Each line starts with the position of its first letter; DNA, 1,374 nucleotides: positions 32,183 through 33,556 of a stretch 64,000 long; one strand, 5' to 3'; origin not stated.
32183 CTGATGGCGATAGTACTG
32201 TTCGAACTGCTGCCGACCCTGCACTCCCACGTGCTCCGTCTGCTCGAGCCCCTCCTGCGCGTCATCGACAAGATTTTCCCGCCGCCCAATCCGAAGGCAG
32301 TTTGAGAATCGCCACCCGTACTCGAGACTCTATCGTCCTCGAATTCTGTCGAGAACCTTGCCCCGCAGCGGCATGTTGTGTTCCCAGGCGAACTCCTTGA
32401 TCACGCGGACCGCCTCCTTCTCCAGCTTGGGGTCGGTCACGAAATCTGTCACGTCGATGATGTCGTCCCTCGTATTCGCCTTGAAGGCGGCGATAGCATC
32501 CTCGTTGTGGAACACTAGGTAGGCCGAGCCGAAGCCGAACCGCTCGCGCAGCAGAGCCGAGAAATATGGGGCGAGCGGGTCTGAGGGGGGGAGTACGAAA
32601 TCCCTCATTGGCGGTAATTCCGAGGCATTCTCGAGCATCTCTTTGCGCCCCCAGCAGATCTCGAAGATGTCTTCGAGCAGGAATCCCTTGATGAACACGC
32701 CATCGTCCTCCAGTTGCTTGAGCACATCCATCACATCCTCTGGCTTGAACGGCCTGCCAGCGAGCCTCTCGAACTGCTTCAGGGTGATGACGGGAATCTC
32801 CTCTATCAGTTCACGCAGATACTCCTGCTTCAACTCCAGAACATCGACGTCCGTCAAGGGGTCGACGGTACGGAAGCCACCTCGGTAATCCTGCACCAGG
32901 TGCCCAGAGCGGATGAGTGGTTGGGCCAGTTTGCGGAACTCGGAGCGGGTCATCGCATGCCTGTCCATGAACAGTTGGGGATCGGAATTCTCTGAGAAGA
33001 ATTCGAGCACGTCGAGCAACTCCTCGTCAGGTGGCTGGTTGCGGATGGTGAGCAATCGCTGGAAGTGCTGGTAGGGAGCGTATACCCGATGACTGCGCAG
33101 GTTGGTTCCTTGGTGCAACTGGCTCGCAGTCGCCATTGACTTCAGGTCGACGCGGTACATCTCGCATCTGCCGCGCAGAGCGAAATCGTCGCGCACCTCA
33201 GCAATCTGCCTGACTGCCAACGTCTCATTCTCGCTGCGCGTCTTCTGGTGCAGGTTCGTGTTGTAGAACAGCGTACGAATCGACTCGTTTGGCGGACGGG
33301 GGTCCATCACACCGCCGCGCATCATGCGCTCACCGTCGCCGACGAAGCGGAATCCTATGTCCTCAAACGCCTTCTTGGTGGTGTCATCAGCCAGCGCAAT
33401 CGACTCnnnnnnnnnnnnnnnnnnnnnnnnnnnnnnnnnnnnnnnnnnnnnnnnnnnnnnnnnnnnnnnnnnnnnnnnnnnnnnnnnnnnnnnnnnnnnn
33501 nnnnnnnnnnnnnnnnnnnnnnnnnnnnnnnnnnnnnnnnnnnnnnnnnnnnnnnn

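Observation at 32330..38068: Very large Lhr-type helicase (1769-1781 aa) with ~900-aa C-terminal region, preceded by a ferredoxin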

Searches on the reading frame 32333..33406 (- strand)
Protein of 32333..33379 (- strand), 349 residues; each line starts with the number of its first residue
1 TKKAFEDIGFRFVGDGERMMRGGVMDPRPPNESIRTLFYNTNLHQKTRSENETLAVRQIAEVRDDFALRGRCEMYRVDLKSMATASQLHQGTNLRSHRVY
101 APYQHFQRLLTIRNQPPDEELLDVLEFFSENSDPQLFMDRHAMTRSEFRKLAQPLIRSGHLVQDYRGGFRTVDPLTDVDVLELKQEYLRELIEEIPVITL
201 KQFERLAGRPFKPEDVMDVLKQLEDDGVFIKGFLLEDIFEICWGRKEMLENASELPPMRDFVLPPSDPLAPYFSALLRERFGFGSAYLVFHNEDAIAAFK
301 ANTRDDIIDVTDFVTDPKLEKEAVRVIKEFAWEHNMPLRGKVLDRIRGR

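Call 17: search_protein_families(library=pfam, proteins=[window:32333-33379:-], max_evalue=10)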
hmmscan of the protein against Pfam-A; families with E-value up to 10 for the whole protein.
window:32333-33379:- (349 aa): 1 family
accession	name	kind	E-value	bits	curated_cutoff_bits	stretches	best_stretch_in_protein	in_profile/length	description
PF17840.6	Tugs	-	0.27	11.8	27.7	1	208-226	9-27/47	Tethering Ubl4a to BAGS domain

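Call 48: search_solved_structures(query=A4, max_evalue=10, show_alignments=3)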
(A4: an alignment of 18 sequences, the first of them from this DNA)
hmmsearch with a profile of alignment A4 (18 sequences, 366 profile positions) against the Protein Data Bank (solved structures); distinct sequences matched with E-value up to 10: 17.
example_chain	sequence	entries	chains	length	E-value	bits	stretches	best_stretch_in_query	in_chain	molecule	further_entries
2d1h_A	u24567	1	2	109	0.0046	19.3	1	126-176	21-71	109aa long hypothetical transcriptional regulator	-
7ueb_E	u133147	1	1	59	0.028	16.8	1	129-174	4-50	PscE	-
3tgn_A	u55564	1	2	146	0.031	16.6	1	123-174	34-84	Adc operon repressor AdcR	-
3bdd_A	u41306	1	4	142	0.041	16.2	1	130-177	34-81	Regulatory protein MarR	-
4gxo_A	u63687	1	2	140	0.051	15.9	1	120-178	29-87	MarR family regulatory protein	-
3hrm_A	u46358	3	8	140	0.062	15.6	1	121-178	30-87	HTH-type transcriptional regulator sarZ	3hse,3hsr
2p8t_A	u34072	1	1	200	0.069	15.5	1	121-189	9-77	Hypothetical protein PH0730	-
6o5c_A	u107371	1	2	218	0.074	15.4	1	127-184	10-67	Putative metal-dependent transcriptional regulator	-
5cvi_A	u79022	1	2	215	0.075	15.4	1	126-198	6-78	SloR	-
5jlu_A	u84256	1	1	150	0.19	14.1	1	122-174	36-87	Adhesin competence repressor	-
5jls_A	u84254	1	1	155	0.2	14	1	122-174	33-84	Adhesin competence repressor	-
5yi0_B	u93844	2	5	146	0.23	13.8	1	106-172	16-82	Zinc transport transcriptional regulator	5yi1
7y43_A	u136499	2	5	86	0.24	13.7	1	114-158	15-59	Histone acetyltransferase KAT6A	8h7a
2p5v_A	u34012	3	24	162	0.34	13.2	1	125-173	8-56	Transcriptional regulator, LRP/AsnC family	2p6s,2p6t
6vme_E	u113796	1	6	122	0.4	13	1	111-149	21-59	Vacuolar protein sorting-associated protein 28 homolog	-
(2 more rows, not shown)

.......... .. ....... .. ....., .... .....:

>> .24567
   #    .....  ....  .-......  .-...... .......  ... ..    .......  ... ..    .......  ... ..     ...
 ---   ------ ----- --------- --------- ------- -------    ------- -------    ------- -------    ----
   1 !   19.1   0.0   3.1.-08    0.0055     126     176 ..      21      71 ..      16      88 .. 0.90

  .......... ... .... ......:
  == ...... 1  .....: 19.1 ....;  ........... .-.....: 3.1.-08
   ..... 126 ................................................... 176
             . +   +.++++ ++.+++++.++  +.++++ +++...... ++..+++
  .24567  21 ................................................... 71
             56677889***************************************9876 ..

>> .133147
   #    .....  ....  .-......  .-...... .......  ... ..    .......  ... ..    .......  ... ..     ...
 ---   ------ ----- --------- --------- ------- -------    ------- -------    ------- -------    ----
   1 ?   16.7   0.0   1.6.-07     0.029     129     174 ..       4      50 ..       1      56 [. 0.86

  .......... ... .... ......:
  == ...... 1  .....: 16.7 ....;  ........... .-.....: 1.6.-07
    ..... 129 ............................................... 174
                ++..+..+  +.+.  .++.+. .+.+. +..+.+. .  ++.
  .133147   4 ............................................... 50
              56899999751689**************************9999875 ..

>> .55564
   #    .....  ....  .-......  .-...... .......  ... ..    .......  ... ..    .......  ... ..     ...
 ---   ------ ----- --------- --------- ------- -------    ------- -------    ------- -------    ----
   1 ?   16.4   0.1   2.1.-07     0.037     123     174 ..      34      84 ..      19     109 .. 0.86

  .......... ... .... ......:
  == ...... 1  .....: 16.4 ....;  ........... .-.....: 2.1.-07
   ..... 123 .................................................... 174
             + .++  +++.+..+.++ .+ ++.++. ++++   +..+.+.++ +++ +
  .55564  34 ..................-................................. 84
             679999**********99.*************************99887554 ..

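Call 59: predict_structure(alignment_id=A4)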
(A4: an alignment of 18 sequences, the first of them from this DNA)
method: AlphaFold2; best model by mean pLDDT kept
length: 358 residues; sequences in the alignment: 18
mean_pLDDT: 88.4   pTM: 0.82
mean pLDDT of the five models: 88.4, 88.3, 88.1, 87.5, 86.3
residues with pLDDT >= 90: 202; 70-90: 139; 50-70: 13; < 50: 4
segments of 3 or more residues with pLDDT < 50: 355-358
pLDDT, mean of each block of 10 residues (from residue 1): 84 85 73 76 90 93 89 92 90 88 93 95 93 94 95 95 95 92 92 90 87 90 89 86 80 84 88 91 92 95 94 88 93 94 83 49
secondary structure, 60 per line:
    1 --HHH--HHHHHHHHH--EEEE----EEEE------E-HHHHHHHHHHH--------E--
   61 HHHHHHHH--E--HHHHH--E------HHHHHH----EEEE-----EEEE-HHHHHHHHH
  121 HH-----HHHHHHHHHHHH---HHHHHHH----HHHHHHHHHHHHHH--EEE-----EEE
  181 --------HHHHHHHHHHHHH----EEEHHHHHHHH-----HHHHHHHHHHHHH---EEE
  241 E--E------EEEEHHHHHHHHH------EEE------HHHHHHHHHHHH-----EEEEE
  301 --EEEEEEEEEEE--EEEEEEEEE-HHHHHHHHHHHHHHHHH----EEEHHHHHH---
elements in order: H8-16 E19-22 E27-30 H39-49 H61-68 H74-78 H88-93 E98-101 E107-110 H112-122 H128-139 H143-149 H154-167 E170-172 E178-180 H189-201 E206-208 H209-216 H222-234 E238-241 E251-254 H255-263 E270-272 H279-290 E296-300 E303-313 E316-324 H326-342 E347-349 H350-355

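Call 61: fold_search(model_id=the predicted structure, library=pdb)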
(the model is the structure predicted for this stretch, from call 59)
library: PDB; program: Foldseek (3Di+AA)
matches with E <= 10: 866; with E <= 0.001: 7
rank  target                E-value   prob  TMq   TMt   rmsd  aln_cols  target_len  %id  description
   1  9zd6_B                5.6e-10  1.00  0.64  0.62   4.9       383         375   13  Bacterial interstrand DNA crosslink glycosylase AlkX/YcaQ bound to DNA (released 2026-01-14)
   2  9zd6_A                1.1e-09  1.00  0.64  0.59   5.1       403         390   12  Bacterial interstrand DNA crosslink glycosylase AlkX/YcaQ bound to DNA (released 2026-01-14)
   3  5uuj                  2.4e-09  1.00  0.59  0.58   6.3       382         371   12  Streptomyces sahachiroi DNA glycosylase AlkZ (released 2017-04-12)
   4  7lhl_A                3.4e-07  1.00  0.60  0.40   6.1       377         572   14  cryo-EM structure of Mycobacterium smegmatis Lhr helicase C-terminal domain (released 2021-04-07)
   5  7lhl_B                1.5e-06  1.00  0.61  0.41   5.7       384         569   14  cryo-EM structure of Mycobacterium smegmatis Lhr helicase C-terminal domain (released 2021-04-07)
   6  7lhl_D                1.7e-06  1.00  0.62  0.41   5.8       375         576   15  cryo-EM structure of Mycobacterium smegmatis Lhr helicase C-terminal domain (released 2021-04-07)
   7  7lhl_C                2.0e-06  1.00  0.60  0.41   5.9       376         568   14  cryo-EM structure of Mycobacterium smegmatis Lhr helicase C-terminal domain (released 2021-04-07)
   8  1lva                  3.5e-03  0.54  0.15  0.20  24.3       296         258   14  Crystal structure of a C-terminal fragment of Moorella thermoacetica elongation factor SelB (released 2002-08-21)
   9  9qpq_B                2.8e-02  0.09  0.09  0.12  19.5       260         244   13  The structure of the COPI leaf bound to GOLPH3 (released 2025-10-22)
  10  7uch                  4.1e-02  0.38  0.15  0.09  17.3       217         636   10  AprA Methyltransferase 1 - GNAT in complex with Mn2+ , SAM, and Di-methyl-malonate (released 2022-06-01)
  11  5e1z                  6.1e-02  0.80  0.16  0.30  14.5       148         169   18  Crystal structure of the organohalide sensing RdhR-CbdbA1625 transcriptional regulator in the 2,4-dichlorophenol bound f (released 2016-10-05)
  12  9bz0_f                6.4e-02  0.28  0.17  0.23  14.7       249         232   10  Structure of an STK19-containing TC-NER complex (released 2024-12-25)
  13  8iue_P                7.2e-02  0.41  0.14  0.16  18.3       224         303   10  RNA polymerase III pre-initiation complex melting complex 1 (released 2023-05-24)
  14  9efm_J                7.6e-02  0.54  0.15  0.15  19.9       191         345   13  Cryo-EM structure of COP9 signalosome precatalytic state with neddylated cullin-1 (released 2025-12-03)
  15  5afq_A                7.6e-02  0.15  0.16  0.14  18.9       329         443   10  Crystal structure of RPC62 - RPC32 beta (released 2015-10-07)
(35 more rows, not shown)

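Call 98: find_homologous_proteins(query=A4, max_evalue=0.00001)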
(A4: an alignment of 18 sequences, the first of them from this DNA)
Query A4 (18 sequences) (358 aa, profile of the alignment): 107 proteins with E <= 0.00001 among 8000 candidates.
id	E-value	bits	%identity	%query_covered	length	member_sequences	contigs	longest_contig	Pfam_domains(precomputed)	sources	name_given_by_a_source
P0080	1.3e-113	398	57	99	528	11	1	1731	-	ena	-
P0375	1.5e-104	368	58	98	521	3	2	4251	-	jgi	-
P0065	5.3e-103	363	58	98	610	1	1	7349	PF06224.19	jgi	-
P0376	1.5e-102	362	59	98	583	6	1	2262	-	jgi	jgi:hypothetical protein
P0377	4.5e-102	360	60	97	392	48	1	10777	-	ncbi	-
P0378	1.2e-101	359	62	100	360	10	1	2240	-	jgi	jgi:hypothetical protein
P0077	1.3e-101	359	60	100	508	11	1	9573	-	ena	-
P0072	3.1e-101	357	59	100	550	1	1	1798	-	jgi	jgi:hypothetical protein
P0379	6.0e-101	356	59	100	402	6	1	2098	-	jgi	-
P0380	1.1e-100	355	59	100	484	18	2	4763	-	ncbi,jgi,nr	ncbi:MAG: hypothetical protein CXT72_07420 [Methanobacteriota archaeon]|nr:MAG: hypothetical protein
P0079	1.9e-100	355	59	98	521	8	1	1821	-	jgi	-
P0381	5.2e-100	353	59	100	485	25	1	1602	-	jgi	-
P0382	1.0e-99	352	58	100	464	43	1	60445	-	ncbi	ncbi:MAG: hypothetical protein ACPHZ6_03855, partial [Poseidonia sp.]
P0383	3.2e-99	351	58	99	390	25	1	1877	-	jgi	jgi:hypothetical protein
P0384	4.2e-99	350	59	100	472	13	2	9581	-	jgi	jgi:hypothetical protein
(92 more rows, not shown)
